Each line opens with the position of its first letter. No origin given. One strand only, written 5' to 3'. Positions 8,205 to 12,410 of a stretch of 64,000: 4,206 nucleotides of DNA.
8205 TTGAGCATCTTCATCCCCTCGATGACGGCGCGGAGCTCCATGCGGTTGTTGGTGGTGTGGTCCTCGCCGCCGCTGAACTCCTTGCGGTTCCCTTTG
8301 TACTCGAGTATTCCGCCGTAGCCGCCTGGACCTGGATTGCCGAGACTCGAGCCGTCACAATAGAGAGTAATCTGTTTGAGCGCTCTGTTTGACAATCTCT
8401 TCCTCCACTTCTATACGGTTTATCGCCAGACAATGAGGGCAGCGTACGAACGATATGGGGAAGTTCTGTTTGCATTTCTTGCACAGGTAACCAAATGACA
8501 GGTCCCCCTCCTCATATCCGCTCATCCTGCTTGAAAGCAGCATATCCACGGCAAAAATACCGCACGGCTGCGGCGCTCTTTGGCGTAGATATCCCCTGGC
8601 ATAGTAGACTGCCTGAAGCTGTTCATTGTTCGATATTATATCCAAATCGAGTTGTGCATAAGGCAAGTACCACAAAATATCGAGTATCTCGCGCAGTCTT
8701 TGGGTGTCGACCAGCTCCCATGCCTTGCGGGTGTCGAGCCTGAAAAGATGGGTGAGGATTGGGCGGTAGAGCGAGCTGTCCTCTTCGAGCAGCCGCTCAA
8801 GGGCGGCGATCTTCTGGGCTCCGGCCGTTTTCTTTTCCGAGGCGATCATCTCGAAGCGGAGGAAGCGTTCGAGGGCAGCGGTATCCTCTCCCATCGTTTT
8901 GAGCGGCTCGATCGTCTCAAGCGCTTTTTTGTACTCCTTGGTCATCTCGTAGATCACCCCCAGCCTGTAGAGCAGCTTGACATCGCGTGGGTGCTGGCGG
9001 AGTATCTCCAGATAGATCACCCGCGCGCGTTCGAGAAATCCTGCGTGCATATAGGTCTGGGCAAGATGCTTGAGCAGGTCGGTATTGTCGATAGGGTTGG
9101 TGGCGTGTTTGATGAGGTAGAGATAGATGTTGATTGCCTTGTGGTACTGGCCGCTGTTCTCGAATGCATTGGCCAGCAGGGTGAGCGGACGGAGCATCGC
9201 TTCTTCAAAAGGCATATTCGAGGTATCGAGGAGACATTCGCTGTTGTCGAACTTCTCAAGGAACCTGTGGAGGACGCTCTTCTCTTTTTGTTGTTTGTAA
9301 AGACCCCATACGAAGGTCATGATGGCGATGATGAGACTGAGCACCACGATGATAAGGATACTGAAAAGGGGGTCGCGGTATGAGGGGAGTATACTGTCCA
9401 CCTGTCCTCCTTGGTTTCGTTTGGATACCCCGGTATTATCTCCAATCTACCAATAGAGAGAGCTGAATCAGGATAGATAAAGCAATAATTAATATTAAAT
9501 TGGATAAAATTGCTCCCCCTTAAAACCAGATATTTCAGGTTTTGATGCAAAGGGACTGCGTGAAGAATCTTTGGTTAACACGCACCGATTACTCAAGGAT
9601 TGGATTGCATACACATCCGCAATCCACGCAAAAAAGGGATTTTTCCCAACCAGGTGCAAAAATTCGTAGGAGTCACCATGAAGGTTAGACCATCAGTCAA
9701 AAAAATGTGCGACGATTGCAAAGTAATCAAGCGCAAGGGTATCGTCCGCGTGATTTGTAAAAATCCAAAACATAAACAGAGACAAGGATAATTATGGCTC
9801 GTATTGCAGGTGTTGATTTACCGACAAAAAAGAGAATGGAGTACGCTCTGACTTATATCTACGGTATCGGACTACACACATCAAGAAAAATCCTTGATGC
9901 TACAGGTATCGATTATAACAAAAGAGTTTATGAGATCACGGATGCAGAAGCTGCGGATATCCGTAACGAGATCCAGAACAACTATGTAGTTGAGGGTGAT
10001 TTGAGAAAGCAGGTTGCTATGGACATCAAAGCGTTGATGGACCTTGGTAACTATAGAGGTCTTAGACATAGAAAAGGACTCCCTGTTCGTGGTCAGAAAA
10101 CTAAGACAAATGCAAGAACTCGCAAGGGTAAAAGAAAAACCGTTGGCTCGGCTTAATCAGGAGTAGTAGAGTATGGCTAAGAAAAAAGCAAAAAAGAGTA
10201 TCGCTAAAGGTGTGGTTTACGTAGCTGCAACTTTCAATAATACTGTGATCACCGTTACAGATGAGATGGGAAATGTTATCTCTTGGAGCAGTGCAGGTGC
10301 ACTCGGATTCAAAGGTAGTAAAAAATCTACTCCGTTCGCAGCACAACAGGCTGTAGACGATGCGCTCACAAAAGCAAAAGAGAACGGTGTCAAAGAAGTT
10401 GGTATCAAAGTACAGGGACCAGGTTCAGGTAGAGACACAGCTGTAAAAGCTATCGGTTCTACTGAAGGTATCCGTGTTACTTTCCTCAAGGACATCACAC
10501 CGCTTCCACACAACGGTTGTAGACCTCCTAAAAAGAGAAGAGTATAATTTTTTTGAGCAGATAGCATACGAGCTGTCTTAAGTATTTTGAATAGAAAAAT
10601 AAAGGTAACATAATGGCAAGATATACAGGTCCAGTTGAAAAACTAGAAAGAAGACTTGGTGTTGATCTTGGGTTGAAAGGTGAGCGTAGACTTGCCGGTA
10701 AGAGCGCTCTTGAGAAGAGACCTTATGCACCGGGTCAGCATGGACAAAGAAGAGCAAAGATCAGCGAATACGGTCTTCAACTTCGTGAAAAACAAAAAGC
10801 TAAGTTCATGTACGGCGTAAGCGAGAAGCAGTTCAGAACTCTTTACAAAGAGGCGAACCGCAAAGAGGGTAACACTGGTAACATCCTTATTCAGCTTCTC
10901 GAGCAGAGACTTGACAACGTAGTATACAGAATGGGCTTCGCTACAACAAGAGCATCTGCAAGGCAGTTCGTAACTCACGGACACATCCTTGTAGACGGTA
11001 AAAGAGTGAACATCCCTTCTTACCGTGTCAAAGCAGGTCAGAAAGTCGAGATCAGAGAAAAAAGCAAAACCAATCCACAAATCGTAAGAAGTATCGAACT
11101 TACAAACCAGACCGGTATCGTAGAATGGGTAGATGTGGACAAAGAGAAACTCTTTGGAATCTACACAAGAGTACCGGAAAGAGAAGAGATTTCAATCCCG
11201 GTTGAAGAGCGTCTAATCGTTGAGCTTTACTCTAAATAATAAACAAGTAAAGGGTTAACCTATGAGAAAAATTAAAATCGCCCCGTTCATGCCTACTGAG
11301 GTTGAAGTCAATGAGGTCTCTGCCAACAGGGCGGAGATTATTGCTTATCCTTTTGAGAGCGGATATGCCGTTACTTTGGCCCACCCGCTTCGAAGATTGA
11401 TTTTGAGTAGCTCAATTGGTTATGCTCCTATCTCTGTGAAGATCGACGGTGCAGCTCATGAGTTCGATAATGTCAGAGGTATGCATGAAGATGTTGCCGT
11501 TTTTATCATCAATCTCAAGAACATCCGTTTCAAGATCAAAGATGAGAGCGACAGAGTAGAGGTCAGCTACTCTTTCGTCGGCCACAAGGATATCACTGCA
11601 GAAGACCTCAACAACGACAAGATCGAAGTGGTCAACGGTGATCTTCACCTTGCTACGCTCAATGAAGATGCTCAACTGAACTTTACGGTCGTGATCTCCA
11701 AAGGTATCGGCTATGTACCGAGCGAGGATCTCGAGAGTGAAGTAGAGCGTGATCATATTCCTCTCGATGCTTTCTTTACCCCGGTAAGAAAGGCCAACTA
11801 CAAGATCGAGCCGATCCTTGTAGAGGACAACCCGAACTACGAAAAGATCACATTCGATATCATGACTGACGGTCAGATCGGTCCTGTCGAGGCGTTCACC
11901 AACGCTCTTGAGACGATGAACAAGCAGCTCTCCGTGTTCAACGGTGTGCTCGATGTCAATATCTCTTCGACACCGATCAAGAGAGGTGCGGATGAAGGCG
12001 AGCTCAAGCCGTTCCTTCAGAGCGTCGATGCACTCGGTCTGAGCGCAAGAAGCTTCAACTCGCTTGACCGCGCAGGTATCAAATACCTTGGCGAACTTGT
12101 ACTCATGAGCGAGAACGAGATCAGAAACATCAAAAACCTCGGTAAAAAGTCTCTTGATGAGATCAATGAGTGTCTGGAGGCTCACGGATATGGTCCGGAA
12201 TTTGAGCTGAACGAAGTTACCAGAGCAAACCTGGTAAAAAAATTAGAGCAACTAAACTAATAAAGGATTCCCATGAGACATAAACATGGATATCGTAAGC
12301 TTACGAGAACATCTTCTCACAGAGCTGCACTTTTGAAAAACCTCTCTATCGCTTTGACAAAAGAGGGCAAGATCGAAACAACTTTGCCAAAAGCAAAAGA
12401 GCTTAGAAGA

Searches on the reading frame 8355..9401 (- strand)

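Call 70: search_protein_families(library=phrogs, proteins=[window:8355-9401:-], max_evalue=0.00001)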
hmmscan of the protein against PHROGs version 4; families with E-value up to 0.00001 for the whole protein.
window:8355-9401:- (348 aa): 0 families

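Call 71: search_protein_families(library=pfam, proteins=[window:8355-9401:-], max_evalue=0.001)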
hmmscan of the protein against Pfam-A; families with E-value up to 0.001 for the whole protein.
window:8355-9401:- (348 aa): 10 families
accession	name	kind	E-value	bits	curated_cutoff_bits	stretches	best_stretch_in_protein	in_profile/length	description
PF07719.23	TPR_2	-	5.7e-09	35.8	27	0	142-162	2-22/34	Tetratricopeptide repeat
PF13428.12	TPR_14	-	7.3e-08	32.8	23.5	1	108-148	2-42/44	Tetratricopeptide repeat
PF13431.12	TPR_17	-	1.1e-07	32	24.4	1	130-162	2-34/34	Tetratricopeptide repeat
PF14559.12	TPR_19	-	2.5e-07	31.4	25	0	83-140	4-58/68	Tetratricopeptide repeat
PF00515.34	TPR_1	-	7.8e-07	29.1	27.8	0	142-162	2-22/34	Tetratricopeptide repeat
PF13432.12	TPR_16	-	1e-06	29.5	32.7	1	113-163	3-53/65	Tetratricopeptide repeat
PF13174.12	TPR_6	-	2.9e-06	28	26.3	0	144-163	3-22/33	Tetratricopeptide repeat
PF13176.12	TPR_7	-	1.4e-05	25.2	27.9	0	73-94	2-23/36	Tetratricopeptide repeat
PF13424.12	TPR_12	-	4.1e-05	24.1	30.1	0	112-163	8-67/77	Tetratricopeptide repeat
PF13181.12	TPR_8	-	0.00015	22.1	25.7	0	73-93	4-24/34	Tetratricopeptide repeat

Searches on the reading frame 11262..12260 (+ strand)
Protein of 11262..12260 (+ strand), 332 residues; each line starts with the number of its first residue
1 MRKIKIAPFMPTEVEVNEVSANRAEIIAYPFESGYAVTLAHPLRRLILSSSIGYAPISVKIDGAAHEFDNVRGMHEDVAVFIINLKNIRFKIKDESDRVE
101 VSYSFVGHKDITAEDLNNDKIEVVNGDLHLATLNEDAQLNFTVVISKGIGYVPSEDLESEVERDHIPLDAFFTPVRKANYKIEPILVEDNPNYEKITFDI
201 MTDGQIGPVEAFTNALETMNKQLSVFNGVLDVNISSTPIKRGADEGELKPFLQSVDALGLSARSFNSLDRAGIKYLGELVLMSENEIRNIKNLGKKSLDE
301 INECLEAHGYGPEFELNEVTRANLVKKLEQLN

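Call 70: search_protein_families(library=phrogs, proteins=[window:11262-12260:+], max_evalue=0.00001)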
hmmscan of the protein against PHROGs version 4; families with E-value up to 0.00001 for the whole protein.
window:11262-12260:+ (332 aa): 0 families

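Call 71: search_protein_families(library=pfam, proteins=[window:11262-12260:+], max_evalue=0.001)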
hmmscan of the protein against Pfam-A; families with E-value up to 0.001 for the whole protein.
window:11262-12260:+ (332 aa): 3 families
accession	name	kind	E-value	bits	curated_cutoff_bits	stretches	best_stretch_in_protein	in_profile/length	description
PF01000.31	RNA_pol_A_bac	-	2.9e-27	95.7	33.9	1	59-173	1-119/119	RNA polymerase Rpb3/RpoA insert domain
PF03118.21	RNA_pol_A_CTD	-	4e-23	81.3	23.8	1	247-306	7-66/67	Bacterial RNA polymerase, alpha chain C terminal domain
PF01193.29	RNA_pol_L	-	6.1e-13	48.7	24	1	30-223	2-74/74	RNA polymerase Rpb3/Rpb11 dimerisation domain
